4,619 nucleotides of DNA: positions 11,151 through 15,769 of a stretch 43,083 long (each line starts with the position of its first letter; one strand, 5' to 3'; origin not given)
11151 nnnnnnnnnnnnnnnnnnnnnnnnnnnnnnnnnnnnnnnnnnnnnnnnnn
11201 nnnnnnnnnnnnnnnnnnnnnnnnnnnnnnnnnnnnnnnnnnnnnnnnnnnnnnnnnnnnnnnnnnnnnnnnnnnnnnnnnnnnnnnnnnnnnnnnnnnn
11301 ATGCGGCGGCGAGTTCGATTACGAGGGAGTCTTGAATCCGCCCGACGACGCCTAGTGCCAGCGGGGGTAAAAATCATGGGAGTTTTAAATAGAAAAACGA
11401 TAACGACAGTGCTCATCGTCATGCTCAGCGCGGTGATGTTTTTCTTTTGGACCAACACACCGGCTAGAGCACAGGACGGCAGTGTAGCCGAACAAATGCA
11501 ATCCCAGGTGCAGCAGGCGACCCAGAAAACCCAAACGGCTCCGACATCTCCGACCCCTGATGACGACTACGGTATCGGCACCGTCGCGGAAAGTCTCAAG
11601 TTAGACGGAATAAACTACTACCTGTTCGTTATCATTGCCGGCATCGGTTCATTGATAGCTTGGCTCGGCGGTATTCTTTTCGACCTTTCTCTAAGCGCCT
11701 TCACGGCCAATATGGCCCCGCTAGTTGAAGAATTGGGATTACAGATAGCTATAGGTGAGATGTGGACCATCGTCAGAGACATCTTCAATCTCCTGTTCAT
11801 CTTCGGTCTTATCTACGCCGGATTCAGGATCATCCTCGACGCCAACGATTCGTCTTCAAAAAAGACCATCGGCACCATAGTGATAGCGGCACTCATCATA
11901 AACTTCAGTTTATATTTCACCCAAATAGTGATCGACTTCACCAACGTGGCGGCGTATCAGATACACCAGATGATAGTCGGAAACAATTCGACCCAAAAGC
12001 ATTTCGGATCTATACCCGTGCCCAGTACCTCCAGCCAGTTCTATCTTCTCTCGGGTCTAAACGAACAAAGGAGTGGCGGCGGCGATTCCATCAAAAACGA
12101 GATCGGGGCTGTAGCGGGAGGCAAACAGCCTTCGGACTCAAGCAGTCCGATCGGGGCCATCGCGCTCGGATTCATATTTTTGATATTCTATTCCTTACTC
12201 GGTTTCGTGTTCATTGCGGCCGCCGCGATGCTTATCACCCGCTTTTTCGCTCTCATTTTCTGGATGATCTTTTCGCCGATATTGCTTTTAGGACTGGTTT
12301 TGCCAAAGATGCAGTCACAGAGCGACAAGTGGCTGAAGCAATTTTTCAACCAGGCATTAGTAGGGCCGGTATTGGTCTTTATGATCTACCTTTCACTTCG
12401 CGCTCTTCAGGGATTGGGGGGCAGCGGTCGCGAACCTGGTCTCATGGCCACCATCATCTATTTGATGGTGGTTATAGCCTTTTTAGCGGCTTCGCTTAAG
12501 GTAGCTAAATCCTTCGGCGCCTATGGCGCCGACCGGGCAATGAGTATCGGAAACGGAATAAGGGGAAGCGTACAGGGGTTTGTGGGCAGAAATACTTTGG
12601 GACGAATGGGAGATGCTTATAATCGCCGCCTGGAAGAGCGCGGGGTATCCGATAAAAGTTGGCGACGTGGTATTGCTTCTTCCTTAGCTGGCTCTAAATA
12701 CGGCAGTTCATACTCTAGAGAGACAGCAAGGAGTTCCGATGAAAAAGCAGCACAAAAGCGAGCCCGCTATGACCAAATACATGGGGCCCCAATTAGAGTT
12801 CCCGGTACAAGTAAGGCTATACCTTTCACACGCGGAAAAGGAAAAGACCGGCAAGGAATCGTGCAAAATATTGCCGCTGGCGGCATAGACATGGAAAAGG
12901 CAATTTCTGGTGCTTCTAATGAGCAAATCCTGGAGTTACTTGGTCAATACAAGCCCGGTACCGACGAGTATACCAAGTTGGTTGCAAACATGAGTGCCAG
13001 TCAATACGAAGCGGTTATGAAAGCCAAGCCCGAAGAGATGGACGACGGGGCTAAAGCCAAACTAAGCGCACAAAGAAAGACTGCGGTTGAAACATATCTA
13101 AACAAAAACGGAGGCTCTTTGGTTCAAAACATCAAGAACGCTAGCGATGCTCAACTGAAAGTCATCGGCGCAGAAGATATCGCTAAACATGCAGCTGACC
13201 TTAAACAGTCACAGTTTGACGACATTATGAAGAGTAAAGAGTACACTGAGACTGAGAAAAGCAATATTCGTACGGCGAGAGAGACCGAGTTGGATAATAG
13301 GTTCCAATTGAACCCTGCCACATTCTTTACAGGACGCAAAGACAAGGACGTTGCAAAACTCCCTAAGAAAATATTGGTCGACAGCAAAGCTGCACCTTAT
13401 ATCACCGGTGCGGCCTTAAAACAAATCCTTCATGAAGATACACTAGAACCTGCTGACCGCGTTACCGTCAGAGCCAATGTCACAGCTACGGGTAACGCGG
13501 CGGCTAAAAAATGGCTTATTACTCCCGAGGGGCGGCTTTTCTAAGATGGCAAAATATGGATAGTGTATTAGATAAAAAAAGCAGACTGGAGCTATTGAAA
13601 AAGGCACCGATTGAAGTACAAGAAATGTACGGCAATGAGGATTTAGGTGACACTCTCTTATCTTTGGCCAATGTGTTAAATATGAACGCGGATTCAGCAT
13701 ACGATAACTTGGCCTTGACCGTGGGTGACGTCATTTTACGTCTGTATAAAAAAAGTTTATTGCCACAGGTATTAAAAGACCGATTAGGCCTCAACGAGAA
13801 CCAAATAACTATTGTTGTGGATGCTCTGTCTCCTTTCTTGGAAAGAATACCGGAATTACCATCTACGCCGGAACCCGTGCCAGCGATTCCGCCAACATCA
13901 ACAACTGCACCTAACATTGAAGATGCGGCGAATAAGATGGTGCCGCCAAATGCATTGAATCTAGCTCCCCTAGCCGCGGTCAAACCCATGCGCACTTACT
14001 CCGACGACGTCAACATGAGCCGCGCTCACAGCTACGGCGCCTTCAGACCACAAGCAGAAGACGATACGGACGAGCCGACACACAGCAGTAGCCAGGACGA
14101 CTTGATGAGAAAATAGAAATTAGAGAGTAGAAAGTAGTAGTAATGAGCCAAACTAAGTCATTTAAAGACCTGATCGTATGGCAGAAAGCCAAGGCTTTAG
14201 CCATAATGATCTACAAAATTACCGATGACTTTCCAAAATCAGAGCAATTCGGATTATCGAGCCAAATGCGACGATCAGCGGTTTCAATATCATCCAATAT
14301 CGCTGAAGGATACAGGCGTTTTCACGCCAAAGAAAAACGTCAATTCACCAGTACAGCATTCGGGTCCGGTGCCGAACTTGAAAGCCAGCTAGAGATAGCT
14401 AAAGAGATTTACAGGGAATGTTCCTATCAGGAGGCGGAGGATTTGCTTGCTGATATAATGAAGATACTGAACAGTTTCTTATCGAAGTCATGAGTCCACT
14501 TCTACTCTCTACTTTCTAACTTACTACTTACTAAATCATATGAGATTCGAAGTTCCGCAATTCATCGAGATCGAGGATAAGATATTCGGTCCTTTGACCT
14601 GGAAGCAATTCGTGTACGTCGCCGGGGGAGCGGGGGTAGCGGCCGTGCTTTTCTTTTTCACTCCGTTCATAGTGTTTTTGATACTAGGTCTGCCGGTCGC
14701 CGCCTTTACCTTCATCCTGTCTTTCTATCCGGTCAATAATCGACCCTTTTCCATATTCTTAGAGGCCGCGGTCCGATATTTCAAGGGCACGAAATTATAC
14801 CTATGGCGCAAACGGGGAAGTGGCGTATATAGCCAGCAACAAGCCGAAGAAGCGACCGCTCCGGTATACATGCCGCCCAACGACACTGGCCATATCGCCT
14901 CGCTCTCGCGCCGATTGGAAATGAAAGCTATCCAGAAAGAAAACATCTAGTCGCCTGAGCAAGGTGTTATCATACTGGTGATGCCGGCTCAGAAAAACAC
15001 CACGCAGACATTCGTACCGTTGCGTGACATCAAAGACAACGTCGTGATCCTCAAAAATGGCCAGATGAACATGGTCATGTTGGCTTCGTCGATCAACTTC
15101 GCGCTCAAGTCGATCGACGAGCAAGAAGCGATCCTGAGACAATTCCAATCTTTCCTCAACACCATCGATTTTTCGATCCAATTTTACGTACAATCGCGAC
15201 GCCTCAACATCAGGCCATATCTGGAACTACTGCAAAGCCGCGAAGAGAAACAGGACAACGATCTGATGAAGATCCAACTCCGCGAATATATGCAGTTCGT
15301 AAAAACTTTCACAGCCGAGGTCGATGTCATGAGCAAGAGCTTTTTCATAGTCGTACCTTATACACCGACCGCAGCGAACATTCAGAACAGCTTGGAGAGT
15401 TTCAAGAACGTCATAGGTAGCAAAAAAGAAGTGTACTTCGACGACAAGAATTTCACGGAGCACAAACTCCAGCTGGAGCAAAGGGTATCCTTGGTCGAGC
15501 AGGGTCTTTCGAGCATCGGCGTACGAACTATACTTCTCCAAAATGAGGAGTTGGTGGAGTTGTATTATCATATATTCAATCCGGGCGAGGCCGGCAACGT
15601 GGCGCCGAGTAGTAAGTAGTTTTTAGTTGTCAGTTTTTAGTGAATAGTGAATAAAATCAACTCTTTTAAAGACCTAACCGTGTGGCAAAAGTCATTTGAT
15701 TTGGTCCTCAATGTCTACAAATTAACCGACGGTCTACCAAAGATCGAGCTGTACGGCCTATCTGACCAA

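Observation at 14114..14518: Four-helix-bundle (23S-rRNA-IVS-protein/Avd-like) gene enclosed by an 18/19-bp stem at an intercistronic junction of the T4SS-like operon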

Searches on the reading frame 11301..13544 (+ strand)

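Call 5: search_protein_families(library=pfam, proteins=[window:11301-13544:+], max_evalue=0.01)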
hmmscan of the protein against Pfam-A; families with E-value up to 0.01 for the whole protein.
window:11301-13544:+ (747 aa): 1 family
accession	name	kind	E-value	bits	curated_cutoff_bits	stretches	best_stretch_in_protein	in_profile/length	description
PF04610.19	TrbL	-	1.4e-05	25.4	25.9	1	187-396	26-212/215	TrbL/VirB6 plasmid conjugal transfer protein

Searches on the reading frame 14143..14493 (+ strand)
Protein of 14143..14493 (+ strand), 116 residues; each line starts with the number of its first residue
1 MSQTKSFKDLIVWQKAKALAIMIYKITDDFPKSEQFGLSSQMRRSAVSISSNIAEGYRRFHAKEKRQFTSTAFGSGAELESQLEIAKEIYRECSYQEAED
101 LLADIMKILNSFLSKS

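Call 5: search_protein_families(library=pfam, proteins=[window:14143-14493:+], max_evalue=0.01)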
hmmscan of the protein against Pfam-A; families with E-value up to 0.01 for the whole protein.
window:14143-14493:+ (116 aa): 2 families
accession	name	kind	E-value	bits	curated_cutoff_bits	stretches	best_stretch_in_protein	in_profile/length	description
PF05635.17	23S_rRNA_IVP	-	2.7e-33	114.8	33.8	1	8-111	1-106/106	23S rRNA-intervening sequence protein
PF22296.2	bAvd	-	6.4e-07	30.3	40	1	10-114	1-105/107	bAvd-like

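Call 6: search_protein_families(library=ncbifam, proteins=[window:14143-14493:+], max_evalue=0.01)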
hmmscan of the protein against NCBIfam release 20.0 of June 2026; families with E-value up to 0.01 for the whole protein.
window:14143-14493:+ (116 aa): 4 families
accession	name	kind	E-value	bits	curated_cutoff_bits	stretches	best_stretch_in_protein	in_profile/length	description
TIGR02436.1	TIGR02436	subfamily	4.3e-32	110.6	24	1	12-115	1-107/109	four helix bundle protein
NF008911.0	PRK12275.1-2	subfamily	3.3e-30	105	137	1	5-113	2-112/118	hypothetical protein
NF008912.0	PRK12275.1-6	subfamily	6.3e-24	84.3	124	1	6-108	2-100/117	hypothetical protein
NF033474.1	DivGenRetAVD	equivalog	4e-05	23.9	80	1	10-64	1-55/104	diversity-generating retroelement protein Avd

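Call 35: find_related_loci(query=A2, collection=metagenome_contigs, flank=3000)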
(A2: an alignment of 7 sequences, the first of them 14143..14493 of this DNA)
Query A2 (116 aa) in metagenome_contigs; peptide patterns used: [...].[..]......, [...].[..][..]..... (x = any residue, [..] = any of these).
600 stretches matched a pattern (row limit reached: there are more); 593 encode a relative of the query (tblastn E <= 1e-3); the best 80 are kept; 80 distinct loci.
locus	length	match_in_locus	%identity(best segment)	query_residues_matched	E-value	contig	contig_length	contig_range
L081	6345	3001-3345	67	1-115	2e-50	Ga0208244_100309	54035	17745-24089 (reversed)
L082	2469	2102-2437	58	4-115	2e-42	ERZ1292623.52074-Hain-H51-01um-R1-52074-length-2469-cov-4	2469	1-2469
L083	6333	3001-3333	57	5-113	3e-38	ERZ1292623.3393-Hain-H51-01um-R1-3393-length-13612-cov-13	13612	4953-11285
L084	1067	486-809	58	5-110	5e-38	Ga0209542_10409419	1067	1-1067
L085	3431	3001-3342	52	3-114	4e-35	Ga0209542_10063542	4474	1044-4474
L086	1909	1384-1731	52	2-115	7e-35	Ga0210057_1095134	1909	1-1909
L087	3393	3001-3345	50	2-114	7e-35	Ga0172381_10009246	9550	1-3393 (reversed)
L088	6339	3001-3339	53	6-116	6e-35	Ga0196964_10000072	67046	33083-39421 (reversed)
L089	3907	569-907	53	5-115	9e-35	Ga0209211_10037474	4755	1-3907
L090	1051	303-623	54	6-110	1e-35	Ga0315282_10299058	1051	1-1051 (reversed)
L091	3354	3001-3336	54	6-115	2e-34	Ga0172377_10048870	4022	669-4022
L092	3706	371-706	54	5-114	8e-34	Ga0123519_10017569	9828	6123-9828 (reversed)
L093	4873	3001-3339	51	5-115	7e-34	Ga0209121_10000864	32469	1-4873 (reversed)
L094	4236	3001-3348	52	1-114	6e-34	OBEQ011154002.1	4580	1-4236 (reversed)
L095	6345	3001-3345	50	2-114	2e-33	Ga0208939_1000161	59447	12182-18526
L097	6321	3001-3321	54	6-110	4e-33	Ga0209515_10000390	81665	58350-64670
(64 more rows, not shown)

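Call 50: search_solved_structures(query=window:14143-14493:+, max_evalue=0.001)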
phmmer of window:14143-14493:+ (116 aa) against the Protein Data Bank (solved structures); distinct sequences matched with E-value up to 0.001: 1.
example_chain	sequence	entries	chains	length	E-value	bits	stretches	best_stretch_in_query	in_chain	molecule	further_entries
2gsc_A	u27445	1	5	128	1.1e-16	63.9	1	8-90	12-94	Putative uncharacterized protein XCC0516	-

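Call 52: find_encoding_contigs(protein=window:14143-14493:+, flank=3000, max_places=10)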
Protein window:14143-14493:+ (116 aa): 14 contigs read that carry it; 10 places shown.
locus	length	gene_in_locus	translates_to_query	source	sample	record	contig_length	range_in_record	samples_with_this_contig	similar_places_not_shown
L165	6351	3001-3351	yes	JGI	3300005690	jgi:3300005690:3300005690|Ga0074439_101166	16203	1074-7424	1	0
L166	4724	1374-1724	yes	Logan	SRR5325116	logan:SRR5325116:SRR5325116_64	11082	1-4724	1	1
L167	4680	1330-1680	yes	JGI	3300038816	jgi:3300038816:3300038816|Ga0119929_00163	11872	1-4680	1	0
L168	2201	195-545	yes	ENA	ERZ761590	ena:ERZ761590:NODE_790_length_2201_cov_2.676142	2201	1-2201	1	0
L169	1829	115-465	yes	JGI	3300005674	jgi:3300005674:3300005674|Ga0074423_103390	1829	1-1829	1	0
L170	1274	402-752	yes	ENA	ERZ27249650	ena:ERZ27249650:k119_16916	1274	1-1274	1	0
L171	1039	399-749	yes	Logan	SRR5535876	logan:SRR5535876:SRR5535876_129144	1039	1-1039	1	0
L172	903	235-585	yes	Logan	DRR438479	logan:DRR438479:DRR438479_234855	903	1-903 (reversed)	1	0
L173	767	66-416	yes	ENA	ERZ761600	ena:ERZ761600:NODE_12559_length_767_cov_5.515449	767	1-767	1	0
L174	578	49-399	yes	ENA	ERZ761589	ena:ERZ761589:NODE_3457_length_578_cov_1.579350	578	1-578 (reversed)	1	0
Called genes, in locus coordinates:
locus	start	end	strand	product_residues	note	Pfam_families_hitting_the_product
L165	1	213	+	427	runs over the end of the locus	?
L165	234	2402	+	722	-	PF04610:TrbL (weak)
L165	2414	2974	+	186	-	-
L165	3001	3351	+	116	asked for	PF05635:23S_rRNA_IVP, PF22296:bAvd (weak)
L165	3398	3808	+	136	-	PF12666:PrgI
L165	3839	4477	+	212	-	PF26593:TraC-like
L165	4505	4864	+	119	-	PF05635:23S_rRNA_IVP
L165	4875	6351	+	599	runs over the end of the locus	PF12846:AAA_10 (faint), PF19044:P-loop_TraG, PF01935:DUF87 (weak)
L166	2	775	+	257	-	?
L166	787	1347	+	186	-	-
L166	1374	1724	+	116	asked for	PF05635:23S_rRNA_IVP, PF22296:bAvd (weak)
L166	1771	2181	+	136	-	PF12666:PrgI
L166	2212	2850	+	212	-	PF26593:TraC-like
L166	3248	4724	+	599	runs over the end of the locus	PF12846:AAA_10 (faint), PF19044:P-loop_TraG, PF01935:DUF87 (weak)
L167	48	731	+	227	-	-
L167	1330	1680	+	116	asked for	PF05635:23S_rRNA_IVP, PF22296:bAvd (weak)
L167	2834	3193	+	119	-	PF05635:23S_rRNA_IVP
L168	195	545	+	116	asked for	PF05635:23S_rRNA_IVP, PF22296:bAvd (weak)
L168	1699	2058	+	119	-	PF05635:23S_rRNA_IVP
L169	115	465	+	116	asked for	PF05635:23S_rRNA_IVP, PF22296:bAvd (weak)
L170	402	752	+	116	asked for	PF05635:23S_rRNA_IVP, PF22296:bAvd (weak)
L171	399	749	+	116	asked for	PF05635:23S_rRNA_IVP, PF22296:bAvd (weak)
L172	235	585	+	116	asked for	PF05635:23S_rRNA_IVP, PF22296:bAvd (weak)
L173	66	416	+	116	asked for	PF05635:23S_rRNA_IVP, PF22296:bAvd (weak)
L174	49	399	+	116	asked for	PF05635:23S_rRNA_IVP, PF22296:bAvd (weak)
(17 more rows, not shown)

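Call 69: search_protein_families(library=pfam, proteins=[L097:4799-5251:+], max_evalue=0.001)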
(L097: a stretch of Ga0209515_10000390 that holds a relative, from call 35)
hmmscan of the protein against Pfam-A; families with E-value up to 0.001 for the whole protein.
L097:4799-5251:+ (150 aa): 0 families

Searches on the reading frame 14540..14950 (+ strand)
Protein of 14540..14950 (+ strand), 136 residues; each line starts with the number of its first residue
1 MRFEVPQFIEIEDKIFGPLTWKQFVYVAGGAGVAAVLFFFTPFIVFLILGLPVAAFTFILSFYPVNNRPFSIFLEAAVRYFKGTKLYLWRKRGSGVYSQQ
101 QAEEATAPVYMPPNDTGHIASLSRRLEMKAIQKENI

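Call 5: search_protein_families(library=pfam, proteins=[window:14540-14950:+], max_evalue=0.01)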
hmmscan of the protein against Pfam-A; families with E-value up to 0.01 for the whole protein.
window:14540-14950:+ (136 aa): 1 family
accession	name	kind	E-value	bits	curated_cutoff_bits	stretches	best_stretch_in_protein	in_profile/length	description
PF12666.12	PrgI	-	3.3e-10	40.8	27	1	9-80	6-81/91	PrgI family protein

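Call 6: search_protein_families(library=ncbifam, proteins=[window:14540-14950:+], max_evalue=0.01)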
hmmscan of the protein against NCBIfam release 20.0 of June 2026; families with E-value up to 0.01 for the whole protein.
window:14540-14950:+ (136 aa): 1 family
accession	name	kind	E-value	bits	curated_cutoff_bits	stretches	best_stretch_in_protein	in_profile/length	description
NF042935.1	SCO6880_fam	subfamily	0.00043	19.4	60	1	14-85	12-82/477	SCO6880 family protein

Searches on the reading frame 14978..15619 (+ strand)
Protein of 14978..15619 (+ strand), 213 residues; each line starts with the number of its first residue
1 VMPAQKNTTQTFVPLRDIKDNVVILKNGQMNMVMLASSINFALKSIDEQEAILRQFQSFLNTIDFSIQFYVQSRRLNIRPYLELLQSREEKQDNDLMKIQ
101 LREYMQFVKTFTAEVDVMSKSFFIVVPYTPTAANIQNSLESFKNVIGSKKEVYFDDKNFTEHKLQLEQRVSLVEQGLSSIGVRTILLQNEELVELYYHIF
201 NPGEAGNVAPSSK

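Call 5: search_protein_families(library=pfam, proteins=[window:14978-15619:+], max_evalue=0.01)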
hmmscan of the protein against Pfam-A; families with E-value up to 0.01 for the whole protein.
window:14978-15619:+ (213 aa): 0 families

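Call 6: search_protein_families(library=ncbifam, proteins=[window:14978-15619:+], max_evalue=0.01)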
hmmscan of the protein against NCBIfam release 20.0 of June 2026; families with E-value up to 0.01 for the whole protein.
window:14978-15619:+ (213 aa): 4 families
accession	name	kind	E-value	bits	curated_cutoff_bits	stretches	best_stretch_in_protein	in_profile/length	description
NF045975.1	VirB4_plasma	equivalog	7.7e-12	43.7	590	1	5-146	100-252/894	Mbov_0397 family ICE element conjugal transfer ATPase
NF041427.1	TrsD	subfamily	4.6e-05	23.3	200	1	6-146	12-161/201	TrsD/TraD family conjugative transfer protein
NF045971.1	conju_CD1110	equivalog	0.00014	20.3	325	1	18-178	11-168/752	VirB4-like conjugal transfer ATPase, CD1110 family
TIGR00929.1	VirB4_CagE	subfamily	0.00028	19.2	643.1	1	12-182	11-168/792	VirB4 family type IV secretion/conjugal transfer ATPase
